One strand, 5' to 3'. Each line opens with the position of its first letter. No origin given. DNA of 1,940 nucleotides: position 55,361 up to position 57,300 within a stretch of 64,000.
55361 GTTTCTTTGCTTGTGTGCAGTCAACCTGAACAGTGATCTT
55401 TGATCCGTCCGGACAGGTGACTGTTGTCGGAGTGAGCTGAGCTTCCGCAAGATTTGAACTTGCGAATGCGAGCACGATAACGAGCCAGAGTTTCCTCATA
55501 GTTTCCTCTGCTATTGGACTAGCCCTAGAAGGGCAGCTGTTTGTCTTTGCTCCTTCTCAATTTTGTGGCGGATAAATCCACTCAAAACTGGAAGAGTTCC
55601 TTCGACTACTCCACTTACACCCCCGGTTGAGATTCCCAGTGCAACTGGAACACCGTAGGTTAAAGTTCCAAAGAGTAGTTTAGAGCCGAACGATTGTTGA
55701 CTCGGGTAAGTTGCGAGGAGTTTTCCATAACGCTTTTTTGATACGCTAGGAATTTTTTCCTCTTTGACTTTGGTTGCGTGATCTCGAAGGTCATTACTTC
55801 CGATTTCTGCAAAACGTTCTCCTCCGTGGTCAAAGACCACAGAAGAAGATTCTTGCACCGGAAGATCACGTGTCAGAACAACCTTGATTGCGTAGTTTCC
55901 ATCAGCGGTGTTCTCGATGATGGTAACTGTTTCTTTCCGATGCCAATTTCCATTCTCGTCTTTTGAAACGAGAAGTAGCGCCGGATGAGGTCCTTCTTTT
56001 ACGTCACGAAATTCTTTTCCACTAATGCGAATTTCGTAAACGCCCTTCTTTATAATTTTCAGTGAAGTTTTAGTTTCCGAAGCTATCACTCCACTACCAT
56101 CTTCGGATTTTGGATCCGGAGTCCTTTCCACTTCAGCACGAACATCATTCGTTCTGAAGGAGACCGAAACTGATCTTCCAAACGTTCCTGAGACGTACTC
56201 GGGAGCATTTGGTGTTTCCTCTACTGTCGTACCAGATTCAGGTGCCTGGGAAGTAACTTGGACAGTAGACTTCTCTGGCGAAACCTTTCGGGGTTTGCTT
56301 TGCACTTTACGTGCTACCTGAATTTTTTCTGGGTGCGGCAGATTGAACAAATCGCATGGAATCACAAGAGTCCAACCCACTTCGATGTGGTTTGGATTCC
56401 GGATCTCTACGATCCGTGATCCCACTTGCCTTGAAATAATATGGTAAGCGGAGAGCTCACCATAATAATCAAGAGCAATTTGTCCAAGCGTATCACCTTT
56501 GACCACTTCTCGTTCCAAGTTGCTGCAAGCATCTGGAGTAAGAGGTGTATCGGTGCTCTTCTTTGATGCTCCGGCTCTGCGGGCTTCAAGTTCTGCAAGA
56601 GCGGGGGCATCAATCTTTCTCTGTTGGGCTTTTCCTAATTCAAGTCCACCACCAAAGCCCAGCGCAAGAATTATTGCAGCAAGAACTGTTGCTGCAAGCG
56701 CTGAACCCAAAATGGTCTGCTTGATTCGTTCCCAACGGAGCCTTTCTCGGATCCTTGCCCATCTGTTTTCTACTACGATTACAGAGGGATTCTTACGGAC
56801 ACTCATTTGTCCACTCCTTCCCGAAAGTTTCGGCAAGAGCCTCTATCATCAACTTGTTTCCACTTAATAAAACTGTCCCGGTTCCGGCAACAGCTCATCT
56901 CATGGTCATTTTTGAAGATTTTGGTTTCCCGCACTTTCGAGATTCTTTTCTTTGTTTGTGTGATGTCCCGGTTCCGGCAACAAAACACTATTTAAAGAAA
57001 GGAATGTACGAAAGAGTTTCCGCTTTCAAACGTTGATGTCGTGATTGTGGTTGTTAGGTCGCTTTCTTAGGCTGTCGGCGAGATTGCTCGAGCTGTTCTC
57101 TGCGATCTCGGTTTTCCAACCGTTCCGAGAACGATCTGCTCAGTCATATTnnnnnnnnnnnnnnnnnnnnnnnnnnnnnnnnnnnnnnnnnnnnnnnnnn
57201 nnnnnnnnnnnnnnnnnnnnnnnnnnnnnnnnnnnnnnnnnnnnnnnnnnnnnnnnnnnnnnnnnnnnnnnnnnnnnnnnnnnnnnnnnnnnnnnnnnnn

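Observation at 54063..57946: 3.7-kb GC-elevated island encoding a low-complexity secreted protein, a LysM membrane protein and a coiled-coil protein, preceded by exact 19-bp direct repeats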

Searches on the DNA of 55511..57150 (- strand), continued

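Call 76: search_with_rna_model(model_id=R1, sources=[L031], max_evalue=10)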
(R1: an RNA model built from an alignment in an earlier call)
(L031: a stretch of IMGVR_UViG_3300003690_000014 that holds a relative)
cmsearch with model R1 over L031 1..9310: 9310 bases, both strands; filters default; matches with E-value up to 10: 0.
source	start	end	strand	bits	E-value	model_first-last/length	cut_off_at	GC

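Call 84: search_rna_families(sources=[L025, L001, L009, L024, L002], threshold=evalue, max_evalue=10)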
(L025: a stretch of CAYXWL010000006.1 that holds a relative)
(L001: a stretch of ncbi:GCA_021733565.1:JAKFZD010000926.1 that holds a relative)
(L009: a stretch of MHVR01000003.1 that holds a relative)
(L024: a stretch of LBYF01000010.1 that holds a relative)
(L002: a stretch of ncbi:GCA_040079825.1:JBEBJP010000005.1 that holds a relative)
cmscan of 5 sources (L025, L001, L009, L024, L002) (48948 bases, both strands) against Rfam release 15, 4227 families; matches with E-value up to 10: 17.
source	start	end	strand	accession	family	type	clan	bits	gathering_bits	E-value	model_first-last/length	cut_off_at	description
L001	3644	3716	+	RF00005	tRNA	Gene; tRNA;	CL00001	71.9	29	7.1e-14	1-71/71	no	tRNA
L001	3498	3569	-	RF00005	tRNA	Gene; tRNA;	CL00001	62.4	29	2.9e-11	1-71/71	no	tRNA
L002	10323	10428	+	RF01456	VrrA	Gene; antisense;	-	32.4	50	0.11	1-140/140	no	Vibrio regulatory RNA of OmpA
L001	6681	6790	-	RF02428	SpF11_sRNA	Gene; sRNA;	-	28.7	54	2.1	1-95/95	no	Streptococcus sRNA SpF11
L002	13129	13192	-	RF01859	Phe_leader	Cis-reg; leader;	-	24.9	55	6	1-125/125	no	Phenylalanine leader peptide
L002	13091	13156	+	RF01615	ceN111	Gene; snRNA; snoRNA; CD-box;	-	24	43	5.2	1-70/70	no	Nematode snoRNA ceN111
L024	5577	5686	-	RF03362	mir-9436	Gene; miRNA;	-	23.7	80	1.8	1-66/66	no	mir-9436 microRNA precursor family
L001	3570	3639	-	RF01413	miR-430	Gene; miRNA;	CL00096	23.4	47.3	6.2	1-70/70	no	miR-430 microRNA precursor family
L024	5574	5684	-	RF03798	MIR4227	Gene; miRNA;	-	23.4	100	2.9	1-122/122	no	MIR4227 microRNA precursor family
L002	9736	9793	-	RF01554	TB9Cs2H1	Gene; snRNA; snoRNA; HACA-box;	-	22.7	45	4.2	1-68/68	no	Trypanosomatid snoRNA TB9Cs2H1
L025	397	478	+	RF02502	Atu_C8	Gene; sRNA;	-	21.6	50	7.7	1-122/122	no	Rhizobiales sRNA Atu_C8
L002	6347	6418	+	RF04295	mir-329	Gene; miRNA;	CL00149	21.5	76.8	4.3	1-80/80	no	mir-329 microRNA precursor family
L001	3499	3569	-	RF01684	mascRNA-menRNA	Gene;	-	21.4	42.5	6.8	1-56/56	no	MALAT1-associated small cytoplasmic RNA/MEN beta RNA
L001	2807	2914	+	RF01295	SCARNA7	Gene; snRNA; snoRNA; scaRNA;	-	20.9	65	0.48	1-330/330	no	Small Cajal body-specific RNA 7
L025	4794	4828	+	RF00489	ctRNA_p42d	Gene; antisense;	-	20.8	50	5.6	1-46/46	no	ctRNA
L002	16929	16982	+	RF03092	Ocean-VII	Gene; sRNA;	-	16.5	53.5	2.8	1-41/41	no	Ocean-VII RNA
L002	11358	11382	+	RF03092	Ocean-VII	Gene; sRNA;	-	15.3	53.5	7.1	1-41/41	no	Ocean-VII RNA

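Call 95: search_with_rna_model(model_id=R1, sources=[L032, L033, L034, L004], max_evalue=10, filters=off, show_alignments=3)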
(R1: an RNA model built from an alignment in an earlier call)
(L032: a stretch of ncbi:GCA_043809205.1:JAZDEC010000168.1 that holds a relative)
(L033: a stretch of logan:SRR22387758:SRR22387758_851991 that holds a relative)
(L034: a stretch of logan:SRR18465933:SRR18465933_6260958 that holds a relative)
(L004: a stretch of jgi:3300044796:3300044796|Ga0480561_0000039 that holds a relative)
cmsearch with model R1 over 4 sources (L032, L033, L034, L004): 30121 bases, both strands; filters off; matches with E-value up to 10: 98.
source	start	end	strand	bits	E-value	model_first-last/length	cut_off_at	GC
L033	2295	2528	+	105.6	5.8e-25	1-231/231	no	0.41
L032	2860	3022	-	9.7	0.2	1-231/231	no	0.44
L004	11117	11278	-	9.5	0.22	1-231/231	no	0.37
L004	7939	8024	-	8.7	0.35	1-231/231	no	0.36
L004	4930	5040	-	8.6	0.37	1-231/231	no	0.39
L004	12824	12953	+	8.2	0.46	1-231/231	no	0.31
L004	2965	3115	+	7.7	0.62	1-231/231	no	0.32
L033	3814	3867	+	7.2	0.79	1-231/231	no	0.33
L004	7577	7653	-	7.2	0.8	1-231/231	no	0.39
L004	2499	2530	-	7.1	0.83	1-231/231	no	0.38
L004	14848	14892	+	7.1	0.86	1-231/231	no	0.18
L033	1691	1762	+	6.8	1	1-231/231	no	0.42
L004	1673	1710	+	6.8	1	1-231/231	no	0.34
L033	4590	4739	-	6.7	1.1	1-231/231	no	0.37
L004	12281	12390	+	6.7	1.1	1-231/231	no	0.29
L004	15418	15500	+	6.6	1.1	1-231/231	no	0.46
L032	948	1073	+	6.6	1.1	1-231/231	no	0.56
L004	14209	14235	+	6.5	1.2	1-231/231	no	0.22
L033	1033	1081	-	6.3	1.3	1-231/231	no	0.33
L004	14694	14735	-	6.3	1.3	1-231/231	no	0.38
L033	5897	5936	-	6.3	1.4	1-231/231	no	0.35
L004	13270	13384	+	6.2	1.4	1-231/231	no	0.3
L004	7914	7971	+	6.2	1.4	1-231/231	no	0.38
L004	869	895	-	6.2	1.4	1-231/231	no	0.26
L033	651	744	-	6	1.6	1-231/231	no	0.4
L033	775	965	-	6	1.6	1-231/231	no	0.43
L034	817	847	+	5.9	1.7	1-231/231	no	0.23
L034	296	333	+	5.9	1.7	1-231/231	no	0.32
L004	8616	8792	-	5.8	1.8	1-231/231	no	0.41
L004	9055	9121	+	5.7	1.9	1-231/231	no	0.39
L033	4807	4843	-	5.6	1.9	1-231/231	no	0.3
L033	559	594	-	5.5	2.1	1-231/231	no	0.28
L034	2335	2379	+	5.5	2.1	1-231/231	no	0.33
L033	6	181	+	5.4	2.3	1-231/231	no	0.4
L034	3533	3554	-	5.4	2.3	139-159/231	no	0.64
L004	8543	8611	+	5.3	2.3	1-231/231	no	0.36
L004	1723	1777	+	5.2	2.5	1-231/231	no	0.47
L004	5351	5416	+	5.1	2.6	1-231/231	no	0.26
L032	1430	1460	+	5.1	2.6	44-74/231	no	0.65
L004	17130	17192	+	5.1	2.7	1-231/231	no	0.4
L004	4381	4441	-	5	2.8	1-231/231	no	0.34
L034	1226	1271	+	4.6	3.4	1-231/231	no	0.43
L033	1859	1921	-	4.5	3.7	1-231/231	no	0.33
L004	13058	13082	+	4.5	3.7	1-231/231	no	0.4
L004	12447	12492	-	4.4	3.8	1-231/231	no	0.35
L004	6072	6121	+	4.4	3.9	1-231/231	no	0.34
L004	11650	11705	-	4.4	3.9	1-231/231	no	0.36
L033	1496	1573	-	4.4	3.9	1-231/231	no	0.32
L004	15340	15452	-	4.3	4.1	1-231/231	no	0.32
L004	11437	11461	+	4.3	4.2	1-231/231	no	0.36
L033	3586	3618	+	4.2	4.3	1-231/231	no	0.36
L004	616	659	-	4.2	4.4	1-231/231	no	0.39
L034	1928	1957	+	4.2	4.5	1-231/231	no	0.37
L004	5453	5525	+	4.1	4.5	1-231/231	no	0.42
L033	1340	1369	+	4.1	4.6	1-231/231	no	0.23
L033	72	190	-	4.1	4.7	1-231/231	no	0.4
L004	12073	12113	-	4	5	1-231/231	no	0.44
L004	8206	8247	+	3.8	5.4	1-231/231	no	0.31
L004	12561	12641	+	3.8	5.4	1-231/231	no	0.4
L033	1102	1135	-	3.8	5.4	1-231/231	no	0.29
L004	15498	15525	-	3.8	5.4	1-231/231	no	0.21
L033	1252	1299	-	3.8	5.5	1-231/231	no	0.4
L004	5305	5347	-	3.8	5.5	1-231/231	no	0.28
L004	3690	3727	+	3.7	5.7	1-231/231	no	0.21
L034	1662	1694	+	3.7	5.8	1-231/231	no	0.12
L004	2389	2422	-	3.7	5.9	1-231/231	no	0.44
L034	953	985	+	3.6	6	1-231/231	no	0.3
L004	1449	1492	+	3.6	6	1-231/231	no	0.39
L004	12743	12786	-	3.6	6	1-231/231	no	0.36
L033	926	952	+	3.6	6.2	191-217/231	no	0.74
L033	472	606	+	3.6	6.2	1-231/231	no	0.39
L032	1400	1434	-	3.6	6.2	1-231/231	no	0.4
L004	9197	9234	+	3.6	6.2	1-231/231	no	0.37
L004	8643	8668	+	3.5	6.5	1-231/231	no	0.38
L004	11609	11636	+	3.5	6.6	1-231/231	no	0.25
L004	12994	13027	+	3.5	6.6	1-231/231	no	0.35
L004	11800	11834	+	3.4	6.7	1-231/231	no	0.31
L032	1309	1343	+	3.4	7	1-231/231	no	0.49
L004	9967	10008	+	3.4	7.1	1-231/231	no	0.43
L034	736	776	+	3.4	7.1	1-231/231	no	0.32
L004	4279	4308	-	3.3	7.3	1-231/231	no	0.4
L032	3221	3259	-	3.3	7.5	1-231/231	no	0.36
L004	7995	8046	+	3.3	7.5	1-231/231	no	0.33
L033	3690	3762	+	3.2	7.6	1-231/231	no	0.4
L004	14866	14910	-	3.2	7.6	1-231/231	no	0.18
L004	4490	4528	+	3.2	7.7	1-231/231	no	0.31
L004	1881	1910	-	3.1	8.2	1-231/231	no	0.17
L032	352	380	+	3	8.4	1-231/231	no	0.31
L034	1525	1568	+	3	8.6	1-231/231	no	0.45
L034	2880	2916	+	3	8.6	132-168/231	no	0.41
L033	3094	3136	-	3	8.7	1-231/231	no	0.42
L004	6937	6966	-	3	8.8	1-231/231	no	0.23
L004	8695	8734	+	2.9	9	1-231/231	no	0.32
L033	264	309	-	2.9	9.1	1-231/231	no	0.26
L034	3084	3112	+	2.8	9.5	1-231/231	no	0.38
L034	1602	1634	+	2.8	9.6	1-231/231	no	0.33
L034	1732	1759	-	2.8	9.6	1-231/231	no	0.36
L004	4690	4717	-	2.8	9.7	1-231/231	no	0.25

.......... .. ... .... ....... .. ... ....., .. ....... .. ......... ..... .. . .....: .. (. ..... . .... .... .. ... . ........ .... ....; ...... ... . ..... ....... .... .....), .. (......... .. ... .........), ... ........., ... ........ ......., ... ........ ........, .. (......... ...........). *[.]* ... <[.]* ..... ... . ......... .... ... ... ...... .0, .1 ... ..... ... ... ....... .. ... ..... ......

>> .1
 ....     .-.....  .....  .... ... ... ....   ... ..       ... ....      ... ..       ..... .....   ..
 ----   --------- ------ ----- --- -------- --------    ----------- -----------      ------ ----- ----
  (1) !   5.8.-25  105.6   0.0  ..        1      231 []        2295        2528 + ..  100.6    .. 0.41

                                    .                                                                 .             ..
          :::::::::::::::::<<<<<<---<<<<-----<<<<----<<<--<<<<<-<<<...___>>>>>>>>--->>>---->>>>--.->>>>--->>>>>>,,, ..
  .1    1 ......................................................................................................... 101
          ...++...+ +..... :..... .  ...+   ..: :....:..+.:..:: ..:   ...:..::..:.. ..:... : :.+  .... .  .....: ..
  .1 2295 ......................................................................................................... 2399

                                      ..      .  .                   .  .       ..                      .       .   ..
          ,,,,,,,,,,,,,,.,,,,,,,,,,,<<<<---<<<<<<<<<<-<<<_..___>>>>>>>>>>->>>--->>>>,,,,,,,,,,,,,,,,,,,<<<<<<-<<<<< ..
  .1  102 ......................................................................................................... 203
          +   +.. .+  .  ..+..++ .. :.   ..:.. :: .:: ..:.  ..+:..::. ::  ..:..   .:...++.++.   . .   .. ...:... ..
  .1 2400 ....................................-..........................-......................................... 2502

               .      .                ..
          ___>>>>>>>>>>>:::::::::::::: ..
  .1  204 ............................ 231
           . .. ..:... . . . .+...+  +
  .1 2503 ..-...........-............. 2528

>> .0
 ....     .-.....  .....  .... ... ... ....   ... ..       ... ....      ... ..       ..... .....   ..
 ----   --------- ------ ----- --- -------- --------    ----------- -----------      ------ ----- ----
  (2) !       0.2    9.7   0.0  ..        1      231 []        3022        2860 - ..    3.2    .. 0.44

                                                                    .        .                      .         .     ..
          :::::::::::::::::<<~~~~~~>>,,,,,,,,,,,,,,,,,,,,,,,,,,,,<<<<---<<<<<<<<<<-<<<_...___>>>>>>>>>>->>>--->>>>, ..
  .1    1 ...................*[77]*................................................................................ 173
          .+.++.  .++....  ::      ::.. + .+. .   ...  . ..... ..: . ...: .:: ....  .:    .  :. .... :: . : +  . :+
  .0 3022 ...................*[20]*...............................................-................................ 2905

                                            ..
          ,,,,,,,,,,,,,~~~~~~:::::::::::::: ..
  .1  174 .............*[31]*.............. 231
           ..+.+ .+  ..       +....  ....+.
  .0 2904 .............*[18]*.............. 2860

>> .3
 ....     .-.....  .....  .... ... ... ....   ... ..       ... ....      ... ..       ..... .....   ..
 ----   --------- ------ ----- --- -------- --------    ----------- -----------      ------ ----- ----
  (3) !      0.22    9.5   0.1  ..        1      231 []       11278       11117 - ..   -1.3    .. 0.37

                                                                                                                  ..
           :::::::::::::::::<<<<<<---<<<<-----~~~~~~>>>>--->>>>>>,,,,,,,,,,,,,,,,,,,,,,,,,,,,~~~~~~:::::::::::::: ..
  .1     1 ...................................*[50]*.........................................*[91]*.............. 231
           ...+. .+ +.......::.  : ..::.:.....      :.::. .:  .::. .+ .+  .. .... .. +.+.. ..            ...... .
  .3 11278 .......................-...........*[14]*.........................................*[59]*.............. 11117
